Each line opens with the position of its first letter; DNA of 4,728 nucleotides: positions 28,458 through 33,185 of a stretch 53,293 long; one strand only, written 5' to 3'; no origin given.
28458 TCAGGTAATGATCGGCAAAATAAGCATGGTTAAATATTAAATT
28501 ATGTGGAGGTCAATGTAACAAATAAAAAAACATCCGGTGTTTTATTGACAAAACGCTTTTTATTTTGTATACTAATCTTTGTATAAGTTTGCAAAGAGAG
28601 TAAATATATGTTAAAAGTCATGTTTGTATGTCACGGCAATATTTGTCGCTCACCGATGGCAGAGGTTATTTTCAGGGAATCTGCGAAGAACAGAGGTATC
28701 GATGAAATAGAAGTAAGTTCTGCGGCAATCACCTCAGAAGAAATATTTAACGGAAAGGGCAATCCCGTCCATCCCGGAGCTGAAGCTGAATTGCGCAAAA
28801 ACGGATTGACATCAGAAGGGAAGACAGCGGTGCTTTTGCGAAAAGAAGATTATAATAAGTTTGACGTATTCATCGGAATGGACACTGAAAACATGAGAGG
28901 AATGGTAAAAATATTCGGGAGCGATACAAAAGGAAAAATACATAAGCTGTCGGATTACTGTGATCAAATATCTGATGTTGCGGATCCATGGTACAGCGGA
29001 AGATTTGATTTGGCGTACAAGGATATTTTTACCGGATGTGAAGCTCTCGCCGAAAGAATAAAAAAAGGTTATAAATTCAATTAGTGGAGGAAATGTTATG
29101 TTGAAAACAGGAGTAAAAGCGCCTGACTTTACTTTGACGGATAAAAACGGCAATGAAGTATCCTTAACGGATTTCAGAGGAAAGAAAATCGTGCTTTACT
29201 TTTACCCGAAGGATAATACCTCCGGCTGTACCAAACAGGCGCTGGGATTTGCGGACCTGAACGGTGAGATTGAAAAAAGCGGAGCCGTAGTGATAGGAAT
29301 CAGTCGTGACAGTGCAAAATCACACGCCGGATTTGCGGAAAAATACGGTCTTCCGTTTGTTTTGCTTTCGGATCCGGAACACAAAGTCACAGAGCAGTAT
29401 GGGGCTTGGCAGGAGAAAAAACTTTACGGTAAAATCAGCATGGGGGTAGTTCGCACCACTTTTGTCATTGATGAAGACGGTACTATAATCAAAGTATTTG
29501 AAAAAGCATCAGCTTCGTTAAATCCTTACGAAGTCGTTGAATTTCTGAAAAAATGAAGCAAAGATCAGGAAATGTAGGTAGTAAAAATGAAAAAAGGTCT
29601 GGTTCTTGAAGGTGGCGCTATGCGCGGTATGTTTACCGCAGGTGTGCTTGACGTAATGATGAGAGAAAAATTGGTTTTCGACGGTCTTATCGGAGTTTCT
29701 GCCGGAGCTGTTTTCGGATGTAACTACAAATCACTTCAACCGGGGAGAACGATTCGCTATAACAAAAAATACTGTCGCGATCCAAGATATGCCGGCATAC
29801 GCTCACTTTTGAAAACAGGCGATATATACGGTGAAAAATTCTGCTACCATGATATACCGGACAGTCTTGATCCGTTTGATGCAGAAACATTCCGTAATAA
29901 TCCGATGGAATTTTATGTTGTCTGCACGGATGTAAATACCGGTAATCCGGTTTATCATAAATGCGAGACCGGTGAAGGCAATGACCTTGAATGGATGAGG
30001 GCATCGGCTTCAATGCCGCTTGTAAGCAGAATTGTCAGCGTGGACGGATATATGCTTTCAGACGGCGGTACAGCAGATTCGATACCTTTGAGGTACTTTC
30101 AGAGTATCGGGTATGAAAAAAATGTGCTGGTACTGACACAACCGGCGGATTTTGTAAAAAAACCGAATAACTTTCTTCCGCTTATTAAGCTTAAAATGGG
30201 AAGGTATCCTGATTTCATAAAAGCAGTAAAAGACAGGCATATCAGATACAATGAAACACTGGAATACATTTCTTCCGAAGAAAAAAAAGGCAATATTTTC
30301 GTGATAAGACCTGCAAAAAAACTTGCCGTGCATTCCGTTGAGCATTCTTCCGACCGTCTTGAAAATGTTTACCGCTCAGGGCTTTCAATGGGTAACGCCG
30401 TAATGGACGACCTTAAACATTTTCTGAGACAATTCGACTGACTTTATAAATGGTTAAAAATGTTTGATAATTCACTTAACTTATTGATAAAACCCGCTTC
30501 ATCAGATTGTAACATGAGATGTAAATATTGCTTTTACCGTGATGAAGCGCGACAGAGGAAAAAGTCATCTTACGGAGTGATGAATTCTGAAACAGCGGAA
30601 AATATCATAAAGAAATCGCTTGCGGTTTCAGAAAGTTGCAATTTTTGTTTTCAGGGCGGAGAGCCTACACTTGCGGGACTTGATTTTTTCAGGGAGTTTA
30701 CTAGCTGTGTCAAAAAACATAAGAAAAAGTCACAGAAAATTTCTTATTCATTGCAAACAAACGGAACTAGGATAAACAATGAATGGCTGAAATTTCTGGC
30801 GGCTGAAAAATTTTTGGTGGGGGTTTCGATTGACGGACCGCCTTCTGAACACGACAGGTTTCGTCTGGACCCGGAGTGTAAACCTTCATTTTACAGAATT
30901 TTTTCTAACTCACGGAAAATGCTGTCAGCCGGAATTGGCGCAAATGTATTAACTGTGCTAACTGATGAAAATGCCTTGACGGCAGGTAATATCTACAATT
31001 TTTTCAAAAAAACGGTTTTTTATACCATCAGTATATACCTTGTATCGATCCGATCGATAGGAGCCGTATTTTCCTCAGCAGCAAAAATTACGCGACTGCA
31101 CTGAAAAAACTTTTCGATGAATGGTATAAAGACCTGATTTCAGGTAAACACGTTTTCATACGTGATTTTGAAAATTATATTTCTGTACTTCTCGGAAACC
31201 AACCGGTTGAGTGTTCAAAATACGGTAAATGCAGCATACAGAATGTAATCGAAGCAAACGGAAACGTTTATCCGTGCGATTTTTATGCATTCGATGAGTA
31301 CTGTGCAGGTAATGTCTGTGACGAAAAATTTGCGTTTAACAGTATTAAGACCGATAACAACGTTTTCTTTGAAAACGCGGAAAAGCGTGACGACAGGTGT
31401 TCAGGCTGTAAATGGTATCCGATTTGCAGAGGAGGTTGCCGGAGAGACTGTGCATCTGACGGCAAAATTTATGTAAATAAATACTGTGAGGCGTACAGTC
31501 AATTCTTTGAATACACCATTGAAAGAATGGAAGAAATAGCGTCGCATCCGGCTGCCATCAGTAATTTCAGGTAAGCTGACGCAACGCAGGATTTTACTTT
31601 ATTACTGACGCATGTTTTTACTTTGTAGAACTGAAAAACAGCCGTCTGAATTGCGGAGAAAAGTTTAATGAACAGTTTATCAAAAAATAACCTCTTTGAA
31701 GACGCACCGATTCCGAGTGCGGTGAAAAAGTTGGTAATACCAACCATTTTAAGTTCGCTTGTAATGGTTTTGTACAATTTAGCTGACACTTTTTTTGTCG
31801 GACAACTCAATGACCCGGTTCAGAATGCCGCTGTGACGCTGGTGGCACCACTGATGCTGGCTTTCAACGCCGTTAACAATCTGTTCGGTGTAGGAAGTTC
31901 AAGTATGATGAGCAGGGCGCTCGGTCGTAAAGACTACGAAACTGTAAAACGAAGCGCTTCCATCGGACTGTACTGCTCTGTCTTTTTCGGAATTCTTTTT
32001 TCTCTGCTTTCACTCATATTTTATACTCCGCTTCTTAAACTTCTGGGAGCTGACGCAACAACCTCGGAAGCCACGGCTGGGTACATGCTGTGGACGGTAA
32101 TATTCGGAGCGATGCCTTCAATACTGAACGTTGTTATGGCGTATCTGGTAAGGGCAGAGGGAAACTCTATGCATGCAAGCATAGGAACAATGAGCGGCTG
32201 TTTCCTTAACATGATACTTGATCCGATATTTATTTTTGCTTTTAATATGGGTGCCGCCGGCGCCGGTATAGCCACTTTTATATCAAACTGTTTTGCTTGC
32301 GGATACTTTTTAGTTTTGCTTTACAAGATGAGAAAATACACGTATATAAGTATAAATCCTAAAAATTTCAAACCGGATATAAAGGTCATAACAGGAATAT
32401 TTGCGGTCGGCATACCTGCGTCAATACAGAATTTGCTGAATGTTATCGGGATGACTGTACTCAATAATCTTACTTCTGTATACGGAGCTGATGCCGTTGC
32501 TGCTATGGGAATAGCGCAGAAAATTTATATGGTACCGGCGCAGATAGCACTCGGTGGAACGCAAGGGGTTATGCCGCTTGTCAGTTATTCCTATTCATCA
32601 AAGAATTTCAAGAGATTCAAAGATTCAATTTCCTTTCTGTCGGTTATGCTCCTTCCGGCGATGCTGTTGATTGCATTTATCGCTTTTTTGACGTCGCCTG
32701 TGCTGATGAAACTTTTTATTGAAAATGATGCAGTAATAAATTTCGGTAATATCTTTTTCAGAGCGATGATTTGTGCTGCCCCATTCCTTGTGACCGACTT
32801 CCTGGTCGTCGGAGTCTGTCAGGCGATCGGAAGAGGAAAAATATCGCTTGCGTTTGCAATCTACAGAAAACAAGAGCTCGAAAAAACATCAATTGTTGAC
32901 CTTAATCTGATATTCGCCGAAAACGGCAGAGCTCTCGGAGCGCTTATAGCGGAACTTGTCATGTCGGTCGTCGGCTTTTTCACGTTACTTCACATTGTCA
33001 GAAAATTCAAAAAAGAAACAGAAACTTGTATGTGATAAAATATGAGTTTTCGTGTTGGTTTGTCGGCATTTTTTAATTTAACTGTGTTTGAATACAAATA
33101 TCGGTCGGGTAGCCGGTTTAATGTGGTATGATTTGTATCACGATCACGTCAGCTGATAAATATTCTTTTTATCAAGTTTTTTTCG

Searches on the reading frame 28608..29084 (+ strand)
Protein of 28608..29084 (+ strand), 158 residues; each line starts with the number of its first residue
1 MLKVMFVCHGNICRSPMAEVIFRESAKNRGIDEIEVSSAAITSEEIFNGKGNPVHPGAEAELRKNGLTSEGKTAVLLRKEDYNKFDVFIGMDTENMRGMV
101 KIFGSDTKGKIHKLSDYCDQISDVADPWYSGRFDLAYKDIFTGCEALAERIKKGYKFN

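Call 64: search_protein_families(library=pfam, proteins=[window:28608-29084:+], max_evalue=0.001)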
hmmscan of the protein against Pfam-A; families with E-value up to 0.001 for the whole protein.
window:28608-29084:+ (158 aa): 1 family
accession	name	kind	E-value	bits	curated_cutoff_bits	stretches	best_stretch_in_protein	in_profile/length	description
PF01451.26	LMWPc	-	8.2e-27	94.6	23.2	1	4-147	1-143/144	Low molecular weight phosphotyrosine protein phosphatase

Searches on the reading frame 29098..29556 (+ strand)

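Call 64: search_protein_families(library=pfam, proteins=[window:29098-29556:+], max_evalue=0.001)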
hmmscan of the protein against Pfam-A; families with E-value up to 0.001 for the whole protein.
window:29098-29556:+ (152 aa): 2 families
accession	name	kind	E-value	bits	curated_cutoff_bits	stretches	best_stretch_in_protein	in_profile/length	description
PF00578.27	AhpC-TSA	-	7.3e-43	145.9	26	1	5-132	2-123/124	AhpC/TSA family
PF08534.16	Redoxin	-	6.6e-28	97.8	26.6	1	3-138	1-136/148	Redoxin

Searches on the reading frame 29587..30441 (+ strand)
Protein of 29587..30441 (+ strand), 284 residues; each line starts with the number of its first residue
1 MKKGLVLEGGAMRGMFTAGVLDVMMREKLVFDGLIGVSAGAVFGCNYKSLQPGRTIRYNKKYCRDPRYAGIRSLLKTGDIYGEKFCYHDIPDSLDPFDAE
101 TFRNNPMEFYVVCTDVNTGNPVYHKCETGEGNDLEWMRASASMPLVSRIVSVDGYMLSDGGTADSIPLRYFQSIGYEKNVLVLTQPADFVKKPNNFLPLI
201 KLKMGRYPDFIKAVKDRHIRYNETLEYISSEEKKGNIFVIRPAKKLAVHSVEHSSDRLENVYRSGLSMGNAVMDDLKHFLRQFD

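Call 64: search_protein_families(library=pfam, proteins=[window:29587-30441:+], max_evalue=0.001)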
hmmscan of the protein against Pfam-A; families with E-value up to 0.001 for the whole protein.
window:29587-30441:+ (284 aa): 2 families
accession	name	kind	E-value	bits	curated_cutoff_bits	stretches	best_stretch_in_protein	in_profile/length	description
PF19890.4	DUF6363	-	3.4e-22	78.5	26.4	1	207-280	1-74/75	Domain of unknown function (DUF6363)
PF01734.28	Patatin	-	2.7e-18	67.3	27.7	1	5-170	1-189/191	Patatin-like phospholipase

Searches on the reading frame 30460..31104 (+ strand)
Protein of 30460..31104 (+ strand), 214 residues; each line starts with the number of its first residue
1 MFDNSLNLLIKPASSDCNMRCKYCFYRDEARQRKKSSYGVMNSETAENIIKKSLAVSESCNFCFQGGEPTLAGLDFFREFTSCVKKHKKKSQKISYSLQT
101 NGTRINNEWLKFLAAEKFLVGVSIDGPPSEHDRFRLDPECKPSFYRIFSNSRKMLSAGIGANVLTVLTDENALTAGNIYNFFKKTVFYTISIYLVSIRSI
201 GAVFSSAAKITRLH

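Call 64: search_protein_families(library=pfam, proteins=[window:30460-31104:+], max_evalue=0.001)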
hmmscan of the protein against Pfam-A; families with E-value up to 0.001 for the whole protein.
window:30460-31104:+ (214 aa): 2 families
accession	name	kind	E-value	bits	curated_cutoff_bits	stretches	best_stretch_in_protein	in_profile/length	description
PF04055.27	Radical_SAM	-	9.8e-15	55.5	29.5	1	16-172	6-156/166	Radical SAM superfamily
PF13353.11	Fer4_12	-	9.5e-09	36.1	22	1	15-130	13-119/137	4Fe-4S single cluster domain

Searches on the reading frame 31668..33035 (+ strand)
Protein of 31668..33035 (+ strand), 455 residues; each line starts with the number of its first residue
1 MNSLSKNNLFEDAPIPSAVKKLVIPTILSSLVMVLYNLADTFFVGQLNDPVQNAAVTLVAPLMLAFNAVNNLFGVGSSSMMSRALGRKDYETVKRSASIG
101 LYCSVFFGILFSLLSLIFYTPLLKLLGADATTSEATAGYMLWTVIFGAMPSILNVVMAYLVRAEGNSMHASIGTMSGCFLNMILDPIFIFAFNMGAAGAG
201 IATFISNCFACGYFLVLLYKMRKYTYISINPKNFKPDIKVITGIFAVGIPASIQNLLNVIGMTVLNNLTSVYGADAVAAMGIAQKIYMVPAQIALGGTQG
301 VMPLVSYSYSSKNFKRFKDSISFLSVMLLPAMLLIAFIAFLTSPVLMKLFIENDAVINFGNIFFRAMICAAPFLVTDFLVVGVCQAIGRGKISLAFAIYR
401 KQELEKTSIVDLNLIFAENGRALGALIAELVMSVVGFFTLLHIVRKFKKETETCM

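Call 64: search_protein_families(library=pfam, proteins=[window:31668-33035:+], max_evalue=0.001)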
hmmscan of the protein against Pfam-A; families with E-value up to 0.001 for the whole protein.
window:31668-33035:+ (455 aa): 1 family
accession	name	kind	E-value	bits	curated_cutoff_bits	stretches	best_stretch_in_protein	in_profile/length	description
PF01554.23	MatE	-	1.1e-39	136.2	24.9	2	25-187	1-161/161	MatE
